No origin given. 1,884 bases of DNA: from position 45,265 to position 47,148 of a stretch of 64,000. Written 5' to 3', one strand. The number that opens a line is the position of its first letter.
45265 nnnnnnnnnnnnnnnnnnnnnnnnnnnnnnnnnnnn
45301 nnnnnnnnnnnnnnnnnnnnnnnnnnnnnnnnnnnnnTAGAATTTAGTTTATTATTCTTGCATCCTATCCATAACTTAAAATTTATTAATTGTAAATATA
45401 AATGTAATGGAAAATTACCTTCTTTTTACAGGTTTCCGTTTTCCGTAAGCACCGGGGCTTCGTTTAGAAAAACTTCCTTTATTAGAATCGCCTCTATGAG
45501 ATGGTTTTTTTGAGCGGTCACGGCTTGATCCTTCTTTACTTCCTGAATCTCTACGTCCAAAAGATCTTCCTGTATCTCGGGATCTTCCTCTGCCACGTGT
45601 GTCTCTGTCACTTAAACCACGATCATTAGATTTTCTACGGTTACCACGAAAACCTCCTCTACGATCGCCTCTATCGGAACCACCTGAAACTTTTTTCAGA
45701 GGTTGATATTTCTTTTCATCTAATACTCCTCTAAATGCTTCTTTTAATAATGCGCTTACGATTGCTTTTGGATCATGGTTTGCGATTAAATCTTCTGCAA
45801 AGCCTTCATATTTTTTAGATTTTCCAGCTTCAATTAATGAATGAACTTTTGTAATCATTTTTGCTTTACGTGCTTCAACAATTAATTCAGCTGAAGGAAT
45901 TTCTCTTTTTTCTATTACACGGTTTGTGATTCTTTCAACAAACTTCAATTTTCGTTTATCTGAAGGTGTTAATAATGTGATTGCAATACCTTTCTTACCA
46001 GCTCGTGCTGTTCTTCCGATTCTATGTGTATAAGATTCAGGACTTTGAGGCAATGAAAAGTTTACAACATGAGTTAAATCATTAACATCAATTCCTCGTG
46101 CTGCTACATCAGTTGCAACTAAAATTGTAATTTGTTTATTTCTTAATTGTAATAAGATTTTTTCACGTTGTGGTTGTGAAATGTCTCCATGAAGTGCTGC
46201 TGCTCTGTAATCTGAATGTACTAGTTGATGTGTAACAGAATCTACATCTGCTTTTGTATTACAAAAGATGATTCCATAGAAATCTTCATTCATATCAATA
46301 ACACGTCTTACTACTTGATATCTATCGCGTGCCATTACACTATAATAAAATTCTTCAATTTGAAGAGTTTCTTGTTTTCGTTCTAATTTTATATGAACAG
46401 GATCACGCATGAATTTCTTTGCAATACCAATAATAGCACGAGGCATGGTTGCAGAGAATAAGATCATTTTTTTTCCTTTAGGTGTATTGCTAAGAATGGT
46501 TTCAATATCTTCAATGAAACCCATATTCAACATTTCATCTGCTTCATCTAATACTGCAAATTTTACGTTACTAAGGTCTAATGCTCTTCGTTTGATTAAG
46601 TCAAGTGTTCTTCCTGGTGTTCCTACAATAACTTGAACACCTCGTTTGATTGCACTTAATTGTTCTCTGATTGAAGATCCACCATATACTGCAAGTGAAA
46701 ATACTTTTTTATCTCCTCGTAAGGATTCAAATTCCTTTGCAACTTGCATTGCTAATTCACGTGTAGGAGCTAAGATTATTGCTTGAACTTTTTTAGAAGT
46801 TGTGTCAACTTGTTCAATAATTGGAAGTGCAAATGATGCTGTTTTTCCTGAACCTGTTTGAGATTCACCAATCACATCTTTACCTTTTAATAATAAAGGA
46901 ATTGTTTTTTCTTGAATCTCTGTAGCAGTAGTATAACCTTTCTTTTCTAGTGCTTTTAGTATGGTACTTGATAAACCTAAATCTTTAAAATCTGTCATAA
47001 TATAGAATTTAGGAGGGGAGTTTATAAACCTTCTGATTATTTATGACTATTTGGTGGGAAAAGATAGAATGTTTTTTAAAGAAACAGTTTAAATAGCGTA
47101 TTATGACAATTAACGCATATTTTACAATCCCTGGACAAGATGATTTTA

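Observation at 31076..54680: Bacterial-style RNA-remodelling toolkit in an archaeal window: CspA plus three DEAD-box helicases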

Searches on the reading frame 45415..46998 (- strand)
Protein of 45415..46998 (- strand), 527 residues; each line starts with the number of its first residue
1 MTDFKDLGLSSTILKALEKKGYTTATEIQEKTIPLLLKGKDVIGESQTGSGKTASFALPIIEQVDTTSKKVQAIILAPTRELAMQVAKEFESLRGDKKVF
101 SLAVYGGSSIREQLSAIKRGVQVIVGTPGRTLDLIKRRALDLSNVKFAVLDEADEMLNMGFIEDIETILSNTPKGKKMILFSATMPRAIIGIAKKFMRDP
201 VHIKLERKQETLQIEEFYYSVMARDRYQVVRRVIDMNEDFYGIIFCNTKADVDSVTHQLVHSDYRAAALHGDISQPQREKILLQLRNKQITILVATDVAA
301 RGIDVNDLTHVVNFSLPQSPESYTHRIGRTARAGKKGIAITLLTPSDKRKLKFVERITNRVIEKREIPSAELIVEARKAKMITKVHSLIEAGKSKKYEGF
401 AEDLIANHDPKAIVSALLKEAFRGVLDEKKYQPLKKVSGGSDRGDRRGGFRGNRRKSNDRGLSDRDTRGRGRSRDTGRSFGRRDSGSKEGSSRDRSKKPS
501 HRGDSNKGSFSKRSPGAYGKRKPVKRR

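Call 13: search_protein_families(library=pfam, proteins=[window:45415-46998:-])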
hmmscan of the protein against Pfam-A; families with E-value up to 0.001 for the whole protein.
window:45415-46998:- (527 aa): 4 families
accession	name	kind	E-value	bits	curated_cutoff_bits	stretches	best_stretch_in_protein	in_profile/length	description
PF00270.35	DEAD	-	4.6e-50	170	26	1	26-188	1-163/167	DEAD/DEAH box helicase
PF00271.37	Helicase_C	-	1.5e-31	109.4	23.5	1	228-334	4-110/110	Helicase conserved C-terminal domain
PF04851.21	ResIII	-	2.9e-08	34.2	22.5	1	41-187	25-164/164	Type III restriction enzyme, res subunit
PF25399.1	DeaD_dimer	-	0.00086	19.7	23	0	368-421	1-56/67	RNA helicase DeaD dimerization domain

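Call 16: search_protein_families(library=ncbifam, proteins=[window:45415-46998:-])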
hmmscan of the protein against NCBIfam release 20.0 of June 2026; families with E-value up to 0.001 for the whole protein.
window:45415-46998:- (527 aa): 43 families (the best 25 are shown)
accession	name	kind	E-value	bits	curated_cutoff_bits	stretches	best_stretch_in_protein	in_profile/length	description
NF053631.1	RNA_helic_CshA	equivalog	1.5e-154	515.1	646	1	4-422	1-420/434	degradosome RNA helicase CshA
NF008744.0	PRK11776.1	equivalog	2.4e-126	422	524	1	1-396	3-397/460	ATP-dependent RNA helicase DbpA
NF008642.0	PRK11634.1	equivalog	3.2e-113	379.3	989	1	2-477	6-483/628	DEAD/DEAH family ATP-dependent RNA helicase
NF053636.1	DDHlcsCsdAPsy1082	equivalog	1.7e-100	337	890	1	3-371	4-375/512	DEAD/DEAH box helicase CsdA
NF008394.0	PRK11192.1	equivalog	2.7e-98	329.7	507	1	2-459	3-405/441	ATP-dependent RNA helicase SrmB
NF053710.1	RNA_heli_RhlE2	exception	3.1e-96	323.2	925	1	4-364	3-374/635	RNA helicase RhlE2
NF053711.1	RNA_heli_RhlE1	exception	1.8e-94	317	750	1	4-377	3-380/434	RNA helicase RhlE1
NF007882.0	PRK10590.1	equivalog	3.4e-94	316.4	743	1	3-371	2-377/456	ATP-dependent RNA helicase RhlE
NF003419.0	PRK04837.1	equivalog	1.2e-86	291.1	588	1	3-386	10-403/424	ATP-dependent RNA helicase RhlB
NF002340.1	PRK01297.1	equivalog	1.2e-82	277.7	564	1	2-360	1-370/372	ATP-dependent RNA helicase RhlB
NF003390.0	PRK04537.1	equivalog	2.3e-66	225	732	1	4-473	11-483/572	ATP-dependent RNA helicase RhlB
TIGR01389.1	recQ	equivalog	5e-21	74.8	640.2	1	20-378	9-356/591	DNA helicase RecQ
TIGR00614.1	recQ_fam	subfamily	3.4e-20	72.3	219.8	1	217-354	201-341/470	RecQ family ATP-dependent DNA helicase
NF008279.0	PRK11057.1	equivalog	4.1e-17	61.8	1015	1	229-352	226-349/608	ATP-dependent DNA helicase RecQ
TIGR04121.1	DEXH_lig_assoc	equivalog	1.7e-16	59.2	850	1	17-342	7-355/804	ligase-associated DNA damage response DEXH box helicase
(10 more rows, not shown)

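Call 17: find_encoding_contigs(protein=window:45415-46998:-, flank=10000, max_places=6)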
Protein window:45415-46998:- (527 aa): 13 contigs read that carry it; 6 places shown.
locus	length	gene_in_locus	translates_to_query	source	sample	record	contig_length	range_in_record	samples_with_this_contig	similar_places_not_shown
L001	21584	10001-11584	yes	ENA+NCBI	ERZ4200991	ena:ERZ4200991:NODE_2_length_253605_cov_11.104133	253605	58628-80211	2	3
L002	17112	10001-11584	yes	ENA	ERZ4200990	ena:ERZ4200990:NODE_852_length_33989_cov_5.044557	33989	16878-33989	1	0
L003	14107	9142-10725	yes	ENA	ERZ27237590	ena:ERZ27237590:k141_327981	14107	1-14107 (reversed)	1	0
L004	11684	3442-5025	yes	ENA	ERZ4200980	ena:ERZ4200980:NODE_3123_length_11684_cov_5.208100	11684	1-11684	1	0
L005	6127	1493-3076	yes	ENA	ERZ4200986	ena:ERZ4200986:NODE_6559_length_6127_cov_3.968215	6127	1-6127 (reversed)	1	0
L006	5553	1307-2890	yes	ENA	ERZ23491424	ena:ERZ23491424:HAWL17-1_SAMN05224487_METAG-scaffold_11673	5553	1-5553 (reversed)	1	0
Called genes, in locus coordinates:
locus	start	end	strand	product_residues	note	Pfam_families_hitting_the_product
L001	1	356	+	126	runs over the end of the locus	-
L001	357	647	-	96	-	-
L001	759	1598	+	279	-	PF01555:N6_N4_Mtase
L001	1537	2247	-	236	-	PF09573:RE_TaqI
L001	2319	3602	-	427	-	PF00270:DEAD, PF04851:ResIII (weak), PF00271:Helicase_C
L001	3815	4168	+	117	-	-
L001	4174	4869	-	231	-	PF08713:DNA_alkylation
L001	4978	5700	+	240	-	PF14321:DUF4382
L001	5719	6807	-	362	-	PF01180:DHO_dh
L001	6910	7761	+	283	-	-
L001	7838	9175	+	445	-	PF02310:B12-binding (weak), PF04055:Radical_SAM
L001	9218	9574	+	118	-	-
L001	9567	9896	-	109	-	-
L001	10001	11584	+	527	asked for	PF00270:DEAD, PF04851:ResIII, PF00271:Helicase_C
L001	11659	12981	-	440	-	PF00270:DEAD, PF04851:ResIII, PF00271:Helicase_C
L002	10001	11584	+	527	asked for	PF00270:DEAD, PF04851:ResIII, PF00271:Helicase_C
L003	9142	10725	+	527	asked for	PF00270:DEAD, PF04851:ResIII, PF00271:Helicase_C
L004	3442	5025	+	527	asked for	PF00270:DEAD, PF04851:ResIII, PF00271:Helicase_C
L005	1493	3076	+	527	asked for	PF00270:DEAD, PF04851:ResIII, PF00271:Helicase_C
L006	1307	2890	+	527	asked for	PF00270:DEAD, PF04851:ResIII, PF00271:Helicase_C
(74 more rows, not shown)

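Call 18: find_related_loci(query=window:45415-46998:-, collection=genome_contigs, flank=10000)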
Query window:45415-46998:- (527 aa) in genome_contigs; peptide patterns used: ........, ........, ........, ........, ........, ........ (x = any residue, [..] = any of these).
600 stretches matched a pattern (row limit reached: there are more); 599 encode a relative of the query (tblastn E <= 1e-3); the best 80 are kept; 80 distinct loci.
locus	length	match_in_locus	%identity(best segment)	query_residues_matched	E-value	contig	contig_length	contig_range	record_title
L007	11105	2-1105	71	76-443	0e+0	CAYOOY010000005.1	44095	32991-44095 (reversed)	MAG TPA_asm: uncultured Methanosarcinales archaeon isolate binchicken_co141_64 genome assembly, contig: NODE_3678_length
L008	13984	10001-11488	47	4-513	2e-148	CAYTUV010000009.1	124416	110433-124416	MAG TPA_asm: uncultured Melioribacter sp. isolate binchicken_co191_177 genome assembly, contig: NODE_169_length_124416_c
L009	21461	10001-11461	48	1-489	1e-144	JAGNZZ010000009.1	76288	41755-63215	MAG: Chitinophagales bacterium isolate Go_SlAct_bin_469 Go_SlAct_907_length_76288_cov_32.591773, whole genome shotgun se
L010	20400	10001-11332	49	4-443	4e-142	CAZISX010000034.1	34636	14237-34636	MAG TPA_asm: uncultured Spirochaetales bacterium isolate binchicken_co113_125 genome assembly, contig: NODE_1344_length_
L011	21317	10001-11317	50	1-437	2e-141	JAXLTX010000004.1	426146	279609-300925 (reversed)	MAG: Chitinophagales bacterium isolate STL-BAC15 C1.327.fa-4, whole genome shotgun sequence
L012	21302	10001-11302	50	4-435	4e-141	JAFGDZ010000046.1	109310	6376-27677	MAG: Bacteroidales bacterium isolate Zod_Metabat.1203 k87_9433854, whole genome shotgun sequence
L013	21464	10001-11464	47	2-488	1e-140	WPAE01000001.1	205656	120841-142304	MAG: Ignavibacteria bacterium isolate X2_MaxBin.003 scaffold_87, whole genome shotgun sequence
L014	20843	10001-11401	47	4-464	5e-140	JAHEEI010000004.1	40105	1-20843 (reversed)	MAG: Proteobacteria bacterium isolate Ww263 NODE_1000_length_40105_cov_4.282938, whole genome shotgun sequence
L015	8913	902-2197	50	2-431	6e-140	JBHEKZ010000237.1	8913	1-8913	MAG: Melioribacteraceae bacterium isolate bin.740 k141_5559857, whole genome shotgun sequence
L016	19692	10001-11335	49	1-442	4e-140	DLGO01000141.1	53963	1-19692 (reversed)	MAG TPA_asm: Bacteroidetes bacterium UBA7692 UBA7692_contig_8329, whole genome shotgun sequence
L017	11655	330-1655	49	1-436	7e-138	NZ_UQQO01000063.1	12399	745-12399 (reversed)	Uncultured Fusobacterium sp. isolate UMGS539, whole genome shotgun sequence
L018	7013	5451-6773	48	1-438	1e-136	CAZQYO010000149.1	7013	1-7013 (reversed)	MAG TPA_asm: uncultured Chitinophaga sp. isolate SRP263991_co5_204 genome assembly, contig: NODE_21254_length_7013_cov_4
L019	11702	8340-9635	48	1-431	3e-136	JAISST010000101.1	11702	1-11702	MAG: Fusobacteriaceae bacterium isolate Md513_bin107 k119_728828, whole genome shotgun sequence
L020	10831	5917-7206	49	4-431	3e-136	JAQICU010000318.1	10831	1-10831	MAG: Candidatus Cloacimonadota bacterium isolate GH32 k119_285251, whole genome shotgun sequence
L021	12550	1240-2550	48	1-435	8e-136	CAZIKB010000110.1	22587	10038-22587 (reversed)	MAG TPA_asm: uncultured Cytophagia bacterium isolate binchicken_co121_9 genome assembly, contig: NODE_1252_length_22587_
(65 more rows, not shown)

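Call 27: find_homologous_proteins(query=window:45415-46998:-)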
Query window:45415-46998:- (527 aa): 8000 proteins with E <= 0.001 among 8000 candidates; the best 120 are listed.
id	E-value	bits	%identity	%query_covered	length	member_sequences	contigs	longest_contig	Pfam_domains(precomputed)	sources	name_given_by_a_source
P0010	0.0e+0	1137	100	100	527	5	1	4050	PF00270.36,PF00271.38,PF04851.22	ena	-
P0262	5.9e-269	911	84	95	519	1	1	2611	PF00270.36,PF00271.38,PF04851.22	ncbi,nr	ncbi:DEAD/DEAH box helicase, partial [Candidatus Woesearchaeota archaeon]|nr:DEAD/DEAH box helicase 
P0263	4.9e-251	852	77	99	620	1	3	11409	PF00270.36,PF00271.38,PF04851.22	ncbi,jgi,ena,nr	ncbi:RNA helicase [Candidatus Woesearchaeota archaeon CG10_big_fil_rev_8_21_14_0_10_32_24]|nr:MAG: R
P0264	1.1e-238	811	74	100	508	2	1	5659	PF00270.36,PF00271.38,PF04851.22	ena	-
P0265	3.2e-223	760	69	100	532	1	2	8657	PF00270.36,PF00271.38,PF04851.22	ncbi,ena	-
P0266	6.9e-216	736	70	93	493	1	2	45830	PF00270.36,PF00271.38,PF04851.22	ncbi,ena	-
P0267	4.0e-209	714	73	84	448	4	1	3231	PF00270.36,PF00271.38,PF04851.22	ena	-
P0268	2.1e-207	708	73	85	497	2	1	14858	PF00270.36,PF00271.38,PF04851.22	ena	-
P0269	3.2e-205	701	74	82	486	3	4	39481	PF00270.36,PF00271.38,PF04851.22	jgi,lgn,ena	-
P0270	1.3e-170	587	56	95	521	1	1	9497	PF00270.36,PF00271.38,PF04851.22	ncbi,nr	ncbi:MAG: DEAD/DEAH box helicase [Nanoarchaeota archaeon]|nr:DEAD/DEAH box helicase [Nanoarchaeota a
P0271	2.3e-170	586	59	83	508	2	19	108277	PF00270.36,PF00271.38,PF04851.22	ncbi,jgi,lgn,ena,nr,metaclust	ncbi:DEAD/DEAH box helicase [archaeon]|jgi:ATP-dependent RNA helicase DeaD|nr:DEAD/DEAH box helicase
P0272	4.5e-170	585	56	96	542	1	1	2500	PF00270.36,PF00271.38,PF04851.22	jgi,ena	-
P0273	4.1e-169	582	51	100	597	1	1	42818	PF00270.36,PF00271.38,PF04851.22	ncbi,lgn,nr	ncbi:DEAD/DEAH box helicase [Candidatus Woesearchaeota archaeon]|nr:DEAD/DEAH box helicase [Candidat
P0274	1.7e-166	573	59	84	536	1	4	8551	PF00270.36,PF14617.13,PF00271.38,PF04851.22,PF25399.2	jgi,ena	-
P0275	2.4e-166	573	59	83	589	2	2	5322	PF00270.36,PF00271.38,PF04851.22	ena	-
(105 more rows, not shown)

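Call 38: search_solved_structures(query=window:45415-46998:-, max_evalue=1e-40)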
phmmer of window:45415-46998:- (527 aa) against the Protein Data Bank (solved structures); distinct sequences matched with E-value up to 1e-40: 105 (the best 60 are shown).
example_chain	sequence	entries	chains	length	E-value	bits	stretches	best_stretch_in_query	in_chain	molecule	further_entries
5ivl_B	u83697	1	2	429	5.9e-117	394.7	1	1-419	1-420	DEAD-box ATP-dependent RNA helicase CshA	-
1hv8_A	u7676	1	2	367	5e-109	368.6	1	3-364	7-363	PUTATIVE ATP-DEPENDENT RNA HELICASE MJ0669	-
4kbf_A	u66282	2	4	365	2.1e-87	297.3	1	3-361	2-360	Heat resistant RNA dependent ATPase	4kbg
2zu6_A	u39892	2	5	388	4.1e-81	276.5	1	3-373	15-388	Eukaryotic initiation factor 4A-I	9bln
9dts_A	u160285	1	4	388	4.1e-81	276.5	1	3-373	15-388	Eukaryotic initiation factor 4A-I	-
6xki_A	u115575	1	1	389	4.2e-81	276.5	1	3-373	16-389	Eukaryotic initiation factor 4A-I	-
5zc9_A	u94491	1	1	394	4.4e-81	276.4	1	3-373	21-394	Eukaryotic initiation factor 4A-I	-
7ppz_B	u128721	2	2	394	4.4e-81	276.4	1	3-373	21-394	Eukaryotic initiation factor 4A-I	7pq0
6zmw_j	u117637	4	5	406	4.9e-81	276.3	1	3-373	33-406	Eukaryotic initiation factor 4A-I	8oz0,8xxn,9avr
3eiq_A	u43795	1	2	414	5.2e-81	276.2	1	3-373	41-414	Eukaryotic initiation factor 4A-I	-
8huj_A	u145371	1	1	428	5.9e-81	276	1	3-373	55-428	Eukaryotic initiation factor 4A-I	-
2hxy_A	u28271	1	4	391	1.5e-80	274.7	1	4-375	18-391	Probable ATP-dependent RNA helicase DDX48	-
2hyi_C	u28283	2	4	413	1.8e-80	274.4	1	4-375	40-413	Probable ATP-dependent RNA helicase DDX48 | Eukaryotic initiation factor 4A-III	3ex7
2j0u_B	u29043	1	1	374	1.8e-80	274.4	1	4-372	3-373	ATP-DEPENDENT RNA HELICASE DDX48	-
6qdv_7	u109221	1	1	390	6e-80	272.7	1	4-372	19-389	Eukaryotic initiation factor 4A-III, N-terminally processed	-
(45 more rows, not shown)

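Call 55: search_protein_families(library=pfam, proteins=[L007:1833-2381:+, L007:2378-3445:-, L007:3508-4398:+, L007:4446-4904:+, L007:4906-5859:-, L007:5918-7771:-, L007:7814-8812:-, L007:8901-9461:-, L007:9462-10595:-])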
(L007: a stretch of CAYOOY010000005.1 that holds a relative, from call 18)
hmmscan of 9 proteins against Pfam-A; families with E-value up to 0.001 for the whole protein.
L007:1833-2381:+ (182 aa): 1 family
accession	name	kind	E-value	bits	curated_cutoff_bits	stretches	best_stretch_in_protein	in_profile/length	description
PF01300.24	Sua5_yciO_yrdC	-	3.4e-39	134.6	25.1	1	19-177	2-170/178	Telomere recombination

L007:2378-3445:- (355 aa): 0 families

L007:3508-4398:+ (296 aa): 4 families
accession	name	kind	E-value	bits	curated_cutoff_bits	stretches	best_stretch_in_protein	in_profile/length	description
PF19656.5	DUF6159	-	4.8e-35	121.7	27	1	69-274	4-202/204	Family of unknown function (DUF6159)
PF24400.1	DUF7544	-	5.3e-06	26.3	27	1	117-269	122-288/302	Family of unknown function (DUF7544)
PF10110.14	GPDPase_memb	-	1.7e-05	24.2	29.6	1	147-260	163-276/321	Membrane domain of glycerophosphoryl diester phosphodiesterase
PF04893.22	Yip1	-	0.0003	21.2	28.6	1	13-168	3-141/173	Yip1 domain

L007:4446-4904:+ (152 aa): 3 families
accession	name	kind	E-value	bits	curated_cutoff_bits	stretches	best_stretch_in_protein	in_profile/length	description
PF00383.29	dCMP_cyt_deam_1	-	1.6e-22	79.8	25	1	6-104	4-101/102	Cytidine and deoxycytidylate deaminase zinc-binding region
PF14437.12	MafB19-deam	-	6.7e-21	75.1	27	1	7-140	4-131/142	MafB19-like deaminase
PF14439.12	Bd3614-deam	-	4.1e-06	27.2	38.5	1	30-95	12-76/113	Bd3614-like deaminase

L007:4906-5859:- (317 aa): 3 families
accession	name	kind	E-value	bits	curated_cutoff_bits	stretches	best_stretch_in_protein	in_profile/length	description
PF01189.24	Methyltr_RsmB-F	-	6e-54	183.2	27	1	110-315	2-199/199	16S rRNA methyltransferase RsmB/F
PF17125.10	Methyltr_RsmF_N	-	1.4e-14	54.7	34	1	17-103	3-86/86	N-terminal domain of 16S rRNA methyltransferase RsmF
PF13847.12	Methyltransf_31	-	1.6e-06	28.3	27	1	115-246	2-115/145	Methyltransferase domain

L007:5918-7771:- (617 aa): 4 families
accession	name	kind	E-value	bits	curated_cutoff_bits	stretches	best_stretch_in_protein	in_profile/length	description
PF04607.23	RelA_SpoT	-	1.1e-37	129.2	27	1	222-330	1-110/113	Region found in RelA / SpoT proteins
PF13328.12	HD_4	-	6.4e-28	97.9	27.2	1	26-162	11-155/156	HD domain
PF02824.27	TGS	-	1e-18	67.6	22.2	1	368-427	1-60/60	TGS domain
PF13291.12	ACT_4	-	1.5e-07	32.5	27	1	544-613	7-77/80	ACT domain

L007:7814-8812:- (332 aa): 1 family
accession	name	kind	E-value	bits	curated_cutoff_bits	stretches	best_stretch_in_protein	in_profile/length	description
PF00265.24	TK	-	6.8e-10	39.5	20.6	1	110-203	73-155/176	Thymidine kinase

L007:8901-9461:- (186 aa): 0 families

L007:9462-10595:- (377 aa): 1 family
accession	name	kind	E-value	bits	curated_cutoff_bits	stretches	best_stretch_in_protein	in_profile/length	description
PF00691.25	OmpA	-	2.9e-08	34.4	27.2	1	130-214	1-90/98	OmpA family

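Call 60: find_encoding_contigs(protein=P0266, flank=10000, max_places=1)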
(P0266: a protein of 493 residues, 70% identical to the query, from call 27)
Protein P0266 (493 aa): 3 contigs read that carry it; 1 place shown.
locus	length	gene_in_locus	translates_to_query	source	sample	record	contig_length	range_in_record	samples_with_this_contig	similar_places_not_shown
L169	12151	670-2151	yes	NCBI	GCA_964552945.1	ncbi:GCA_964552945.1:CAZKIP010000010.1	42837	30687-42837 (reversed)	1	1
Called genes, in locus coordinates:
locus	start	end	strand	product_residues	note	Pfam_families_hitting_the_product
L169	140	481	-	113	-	PF03960:ArsC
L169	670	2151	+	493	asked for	PF04851:ResIII, PF00270:DEAD, PF00271:Helicase_C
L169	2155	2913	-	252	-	PF13482:RNase_H_2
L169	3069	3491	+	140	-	-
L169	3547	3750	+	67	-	-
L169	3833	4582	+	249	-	PF03372:Exo_endo_phos, PF14529:Exo_endo_phos_2 (faint)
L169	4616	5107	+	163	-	-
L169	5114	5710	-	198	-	PF04467:DUF483 (faint)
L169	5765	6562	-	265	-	-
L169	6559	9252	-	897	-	-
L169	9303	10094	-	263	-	-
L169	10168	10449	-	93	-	-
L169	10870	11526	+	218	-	-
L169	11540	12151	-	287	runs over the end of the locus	-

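Call 61: find_encoding_contigs(protein=P0269, flank=10000, max_places=1)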
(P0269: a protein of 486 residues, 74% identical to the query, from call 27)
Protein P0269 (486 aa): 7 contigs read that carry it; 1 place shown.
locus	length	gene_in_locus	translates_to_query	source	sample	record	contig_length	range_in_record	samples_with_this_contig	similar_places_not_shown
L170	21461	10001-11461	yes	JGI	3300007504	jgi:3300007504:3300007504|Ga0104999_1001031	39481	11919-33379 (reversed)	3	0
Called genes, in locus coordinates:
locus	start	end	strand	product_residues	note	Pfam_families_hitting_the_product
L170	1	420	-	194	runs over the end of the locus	PF26887:Phage_T4_End_IV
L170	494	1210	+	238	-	PF13328:HD_4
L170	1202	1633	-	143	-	-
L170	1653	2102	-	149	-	-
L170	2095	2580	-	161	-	-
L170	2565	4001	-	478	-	-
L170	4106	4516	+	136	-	PF00293:NUDIX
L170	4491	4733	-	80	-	-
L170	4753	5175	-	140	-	-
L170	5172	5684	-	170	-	PF01909:NTP_transf_2 (weak), PF18765:Polbeta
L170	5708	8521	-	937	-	PF04851:ResIII, PF00270:DEAD, PF00271:Helicase_C, PF19306:WHD_Lhr, PF08494:DEAD_assoc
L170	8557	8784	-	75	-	-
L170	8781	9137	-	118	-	-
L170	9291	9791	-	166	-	-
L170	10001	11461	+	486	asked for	PF00270:DEAD, PF04851:ResIII, PF00271:Helicase_C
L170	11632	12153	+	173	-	PF00406:ADK, PF13207:AAA_17, PF13238:AAA_18, PF02223:Thymidylate_kin (faint)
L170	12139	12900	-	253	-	-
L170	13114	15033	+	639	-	PF00270:DEAD, PF04851:ResIII, PF20720:nSTAND3 (faint), PF22527:DEXQc_Suv3 (weak), PF00271:Helicase_C (weak), PF08148:DSHCT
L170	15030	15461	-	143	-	-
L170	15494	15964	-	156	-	-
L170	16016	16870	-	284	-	-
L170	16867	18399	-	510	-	-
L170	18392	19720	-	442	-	-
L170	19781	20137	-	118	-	-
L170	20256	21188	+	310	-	-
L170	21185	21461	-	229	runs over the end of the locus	PF00702:Hydrolase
